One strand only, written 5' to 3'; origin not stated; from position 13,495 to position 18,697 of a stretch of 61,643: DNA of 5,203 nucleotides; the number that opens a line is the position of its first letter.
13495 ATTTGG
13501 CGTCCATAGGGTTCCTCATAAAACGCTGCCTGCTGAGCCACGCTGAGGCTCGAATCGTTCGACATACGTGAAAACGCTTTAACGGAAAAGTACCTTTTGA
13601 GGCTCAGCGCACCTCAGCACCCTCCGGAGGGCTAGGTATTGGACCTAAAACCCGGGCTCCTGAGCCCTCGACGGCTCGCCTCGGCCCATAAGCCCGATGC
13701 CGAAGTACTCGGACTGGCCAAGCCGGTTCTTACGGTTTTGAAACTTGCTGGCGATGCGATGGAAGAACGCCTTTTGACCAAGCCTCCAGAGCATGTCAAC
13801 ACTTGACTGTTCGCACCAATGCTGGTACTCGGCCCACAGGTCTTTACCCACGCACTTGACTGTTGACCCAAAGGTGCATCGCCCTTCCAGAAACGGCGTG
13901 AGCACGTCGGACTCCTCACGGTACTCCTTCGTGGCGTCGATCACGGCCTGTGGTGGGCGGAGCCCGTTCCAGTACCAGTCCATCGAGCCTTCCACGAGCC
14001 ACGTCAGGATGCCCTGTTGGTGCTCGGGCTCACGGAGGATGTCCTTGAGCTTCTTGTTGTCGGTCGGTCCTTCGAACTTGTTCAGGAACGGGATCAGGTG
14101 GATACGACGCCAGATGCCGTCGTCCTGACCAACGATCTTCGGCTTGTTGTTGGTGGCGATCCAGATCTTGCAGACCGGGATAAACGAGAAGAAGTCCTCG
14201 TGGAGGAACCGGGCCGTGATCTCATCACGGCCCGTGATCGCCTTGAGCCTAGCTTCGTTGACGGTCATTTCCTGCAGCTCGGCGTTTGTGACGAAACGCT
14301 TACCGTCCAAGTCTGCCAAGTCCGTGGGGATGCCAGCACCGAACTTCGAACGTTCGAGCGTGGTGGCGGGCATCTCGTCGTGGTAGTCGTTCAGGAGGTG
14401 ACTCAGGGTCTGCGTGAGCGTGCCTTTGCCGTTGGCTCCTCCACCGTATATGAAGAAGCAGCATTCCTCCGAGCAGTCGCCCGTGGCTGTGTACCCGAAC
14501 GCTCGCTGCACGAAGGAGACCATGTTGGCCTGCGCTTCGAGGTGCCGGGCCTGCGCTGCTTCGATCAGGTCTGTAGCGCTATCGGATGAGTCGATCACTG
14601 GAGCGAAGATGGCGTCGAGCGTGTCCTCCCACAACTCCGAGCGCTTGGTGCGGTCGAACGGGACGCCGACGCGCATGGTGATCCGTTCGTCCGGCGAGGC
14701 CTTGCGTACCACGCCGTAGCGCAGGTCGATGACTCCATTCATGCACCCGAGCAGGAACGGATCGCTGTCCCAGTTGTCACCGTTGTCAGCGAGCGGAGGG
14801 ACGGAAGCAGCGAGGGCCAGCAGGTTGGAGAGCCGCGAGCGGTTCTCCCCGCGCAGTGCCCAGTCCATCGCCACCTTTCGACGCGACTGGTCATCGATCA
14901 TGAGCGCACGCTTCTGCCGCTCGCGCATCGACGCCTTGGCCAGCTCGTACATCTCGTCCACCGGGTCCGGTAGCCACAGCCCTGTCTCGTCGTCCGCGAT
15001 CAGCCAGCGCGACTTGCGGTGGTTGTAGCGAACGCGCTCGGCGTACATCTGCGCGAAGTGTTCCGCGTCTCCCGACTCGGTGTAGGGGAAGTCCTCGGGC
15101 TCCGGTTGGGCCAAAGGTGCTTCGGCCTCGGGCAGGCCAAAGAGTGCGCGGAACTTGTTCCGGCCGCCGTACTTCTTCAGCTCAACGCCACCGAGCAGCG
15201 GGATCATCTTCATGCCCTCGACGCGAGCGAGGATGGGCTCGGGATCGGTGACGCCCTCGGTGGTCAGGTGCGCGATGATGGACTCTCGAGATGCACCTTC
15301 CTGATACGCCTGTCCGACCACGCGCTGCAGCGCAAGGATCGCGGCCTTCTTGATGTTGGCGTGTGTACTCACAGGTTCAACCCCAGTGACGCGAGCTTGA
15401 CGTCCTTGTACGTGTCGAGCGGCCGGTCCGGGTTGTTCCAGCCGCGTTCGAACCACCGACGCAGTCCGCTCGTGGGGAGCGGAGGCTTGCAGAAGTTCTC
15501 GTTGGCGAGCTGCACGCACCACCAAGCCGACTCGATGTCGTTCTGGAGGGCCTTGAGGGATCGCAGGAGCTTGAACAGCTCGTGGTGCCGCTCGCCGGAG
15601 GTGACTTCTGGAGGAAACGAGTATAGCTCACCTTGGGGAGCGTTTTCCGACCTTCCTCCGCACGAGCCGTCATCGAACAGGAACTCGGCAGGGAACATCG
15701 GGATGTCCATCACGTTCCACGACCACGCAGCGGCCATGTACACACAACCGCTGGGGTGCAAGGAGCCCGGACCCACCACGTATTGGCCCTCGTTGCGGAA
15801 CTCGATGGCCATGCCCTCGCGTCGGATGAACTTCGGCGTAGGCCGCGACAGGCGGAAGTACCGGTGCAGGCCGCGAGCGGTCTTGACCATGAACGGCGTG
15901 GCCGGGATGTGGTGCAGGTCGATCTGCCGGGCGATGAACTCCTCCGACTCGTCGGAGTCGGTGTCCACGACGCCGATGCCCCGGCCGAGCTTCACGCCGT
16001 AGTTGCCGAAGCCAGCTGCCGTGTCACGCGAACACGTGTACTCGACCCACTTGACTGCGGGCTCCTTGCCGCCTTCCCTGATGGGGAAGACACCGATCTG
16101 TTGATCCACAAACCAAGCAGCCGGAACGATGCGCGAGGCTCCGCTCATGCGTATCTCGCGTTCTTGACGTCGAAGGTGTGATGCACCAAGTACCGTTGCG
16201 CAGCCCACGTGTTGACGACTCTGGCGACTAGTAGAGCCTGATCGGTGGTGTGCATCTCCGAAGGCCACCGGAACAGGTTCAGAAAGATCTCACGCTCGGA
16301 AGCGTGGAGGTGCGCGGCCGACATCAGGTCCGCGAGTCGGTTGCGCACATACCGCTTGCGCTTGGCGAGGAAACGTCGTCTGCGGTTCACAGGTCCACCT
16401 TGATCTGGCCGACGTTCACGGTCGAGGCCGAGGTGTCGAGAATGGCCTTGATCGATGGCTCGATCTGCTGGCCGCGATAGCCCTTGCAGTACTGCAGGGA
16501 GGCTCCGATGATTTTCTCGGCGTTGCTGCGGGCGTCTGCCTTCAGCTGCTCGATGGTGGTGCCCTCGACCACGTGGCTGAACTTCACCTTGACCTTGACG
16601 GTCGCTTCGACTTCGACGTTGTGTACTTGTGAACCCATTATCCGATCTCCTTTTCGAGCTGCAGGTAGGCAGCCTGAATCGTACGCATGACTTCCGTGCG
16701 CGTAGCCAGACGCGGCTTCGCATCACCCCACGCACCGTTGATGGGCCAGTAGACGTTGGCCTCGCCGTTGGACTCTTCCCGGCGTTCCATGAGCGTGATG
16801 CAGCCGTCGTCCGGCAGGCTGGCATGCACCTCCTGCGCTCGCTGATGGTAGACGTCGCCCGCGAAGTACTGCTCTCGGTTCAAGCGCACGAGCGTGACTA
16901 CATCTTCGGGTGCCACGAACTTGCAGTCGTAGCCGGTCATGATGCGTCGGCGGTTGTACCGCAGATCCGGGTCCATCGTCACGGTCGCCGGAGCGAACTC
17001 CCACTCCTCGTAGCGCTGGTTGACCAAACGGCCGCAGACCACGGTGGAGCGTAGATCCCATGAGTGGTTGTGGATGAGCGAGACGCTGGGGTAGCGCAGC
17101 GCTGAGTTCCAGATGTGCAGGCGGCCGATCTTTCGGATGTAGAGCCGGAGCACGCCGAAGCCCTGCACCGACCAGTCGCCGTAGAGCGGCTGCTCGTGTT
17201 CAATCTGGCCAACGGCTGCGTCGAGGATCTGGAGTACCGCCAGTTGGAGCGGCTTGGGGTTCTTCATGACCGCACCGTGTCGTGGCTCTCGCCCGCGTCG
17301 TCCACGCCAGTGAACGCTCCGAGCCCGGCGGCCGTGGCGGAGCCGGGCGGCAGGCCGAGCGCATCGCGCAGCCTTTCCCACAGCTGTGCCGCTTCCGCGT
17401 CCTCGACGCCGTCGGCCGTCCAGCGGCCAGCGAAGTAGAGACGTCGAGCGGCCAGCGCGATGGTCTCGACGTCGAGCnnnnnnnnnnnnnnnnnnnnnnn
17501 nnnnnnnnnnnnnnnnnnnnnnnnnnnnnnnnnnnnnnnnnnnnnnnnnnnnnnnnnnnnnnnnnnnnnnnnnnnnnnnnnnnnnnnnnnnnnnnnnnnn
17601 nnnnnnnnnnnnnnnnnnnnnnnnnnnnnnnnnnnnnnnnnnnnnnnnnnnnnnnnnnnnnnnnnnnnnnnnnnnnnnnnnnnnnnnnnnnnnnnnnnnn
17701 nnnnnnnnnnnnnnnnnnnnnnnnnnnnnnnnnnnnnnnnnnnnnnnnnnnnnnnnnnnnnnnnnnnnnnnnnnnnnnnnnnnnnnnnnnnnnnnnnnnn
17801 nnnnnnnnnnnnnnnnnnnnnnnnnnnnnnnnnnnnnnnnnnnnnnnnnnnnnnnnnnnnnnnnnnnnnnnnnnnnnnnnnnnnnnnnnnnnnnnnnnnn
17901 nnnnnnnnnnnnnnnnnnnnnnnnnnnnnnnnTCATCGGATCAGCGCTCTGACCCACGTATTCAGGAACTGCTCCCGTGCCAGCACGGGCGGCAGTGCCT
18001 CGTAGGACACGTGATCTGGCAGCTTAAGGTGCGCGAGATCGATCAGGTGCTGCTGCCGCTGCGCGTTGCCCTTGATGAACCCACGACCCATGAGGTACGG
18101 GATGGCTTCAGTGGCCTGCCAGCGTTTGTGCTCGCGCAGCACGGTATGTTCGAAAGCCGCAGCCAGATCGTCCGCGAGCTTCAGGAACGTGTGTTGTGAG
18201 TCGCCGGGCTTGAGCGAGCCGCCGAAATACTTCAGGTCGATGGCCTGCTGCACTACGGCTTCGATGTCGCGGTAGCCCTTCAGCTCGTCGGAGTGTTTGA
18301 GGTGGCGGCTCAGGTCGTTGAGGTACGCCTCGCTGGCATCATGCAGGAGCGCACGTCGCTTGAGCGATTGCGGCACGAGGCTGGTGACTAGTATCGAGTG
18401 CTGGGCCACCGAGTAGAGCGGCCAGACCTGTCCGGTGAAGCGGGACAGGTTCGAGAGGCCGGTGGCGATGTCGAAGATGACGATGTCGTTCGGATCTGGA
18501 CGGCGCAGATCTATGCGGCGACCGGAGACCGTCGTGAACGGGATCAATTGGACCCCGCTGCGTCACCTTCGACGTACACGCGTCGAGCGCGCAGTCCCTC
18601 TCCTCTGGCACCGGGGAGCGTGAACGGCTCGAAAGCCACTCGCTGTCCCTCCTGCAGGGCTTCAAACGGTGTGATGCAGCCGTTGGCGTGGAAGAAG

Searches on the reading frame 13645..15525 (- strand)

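Call 10: search_protein_families(library=pfam, proteins=[window:13645-15525:-], max_evalue=0.001)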
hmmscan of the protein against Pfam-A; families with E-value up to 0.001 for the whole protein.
window:13645-15525:- (626 aa): 3 families
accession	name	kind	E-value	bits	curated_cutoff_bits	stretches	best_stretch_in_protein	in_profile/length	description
PF08706.16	D5_N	-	3.1e-18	66.9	22.4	1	154-307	1-144/145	D5 N terminal like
PF19263.5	DUF5906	-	2.9e-11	44.4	27.6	1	359-474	1-114/114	Family of unknown function (DUF5906)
PF03288.22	Pox_D5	-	0.00088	20.1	21.4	0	537-601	1-67/86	Poxvirus D5 protein-like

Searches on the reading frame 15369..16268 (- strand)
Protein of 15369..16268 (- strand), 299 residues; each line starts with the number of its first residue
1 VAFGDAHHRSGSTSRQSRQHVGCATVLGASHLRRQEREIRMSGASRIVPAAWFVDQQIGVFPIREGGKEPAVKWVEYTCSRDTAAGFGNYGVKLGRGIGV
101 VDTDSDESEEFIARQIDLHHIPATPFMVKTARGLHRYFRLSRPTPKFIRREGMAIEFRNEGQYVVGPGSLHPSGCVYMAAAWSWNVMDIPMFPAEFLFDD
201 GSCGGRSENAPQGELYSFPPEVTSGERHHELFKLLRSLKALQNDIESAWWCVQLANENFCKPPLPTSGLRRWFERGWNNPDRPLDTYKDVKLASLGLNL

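Call 38: search_protein_families(library=pfam, proteins=[window:15369-16268:-], max_evalue=0.01)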
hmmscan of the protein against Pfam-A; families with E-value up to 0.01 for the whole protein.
window:15369-16268:- (299 aa): 2 families
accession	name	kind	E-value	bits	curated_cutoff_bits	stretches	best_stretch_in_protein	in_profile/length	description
PF09250.16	Prim-Pol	-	1.9e-13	51.6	22.8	1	51-180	2-146/158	Bifunctional DNA primase/polymerase, N-terminal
PF08708.16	PriCT_1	-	1.2e-05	25.2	21.1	1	216-271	2-56/67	Primase C terminal 1 (PriCT-1)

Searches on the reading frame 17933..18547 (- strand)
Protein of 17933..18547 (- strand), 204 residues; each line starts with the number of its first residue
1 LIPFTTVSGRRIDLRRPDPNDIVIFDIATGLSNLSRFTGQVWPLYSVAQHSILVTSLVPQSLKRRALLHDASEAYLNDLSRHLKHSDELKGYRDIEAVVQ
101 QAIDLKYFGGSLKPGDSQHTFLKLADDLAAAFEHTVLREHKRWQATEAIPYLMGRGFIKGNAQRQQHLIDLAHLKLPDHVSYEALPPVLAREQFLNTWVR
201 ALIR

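Call 39: search_protein_families(library=pfam, proteins=[window:17933-18547:-], max_evalue=0.01)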
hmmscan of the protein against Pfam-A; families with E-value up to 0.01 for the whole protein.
window:17933-18547:- (204 aa): 1 family
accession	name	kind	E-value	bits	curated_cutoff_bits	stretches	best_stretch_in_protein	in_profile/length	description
PF12917.13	YfbR-like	-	0.0041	17.3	25.9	0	58-103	53-100/182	5'-deoxynucleotidase YfbR-like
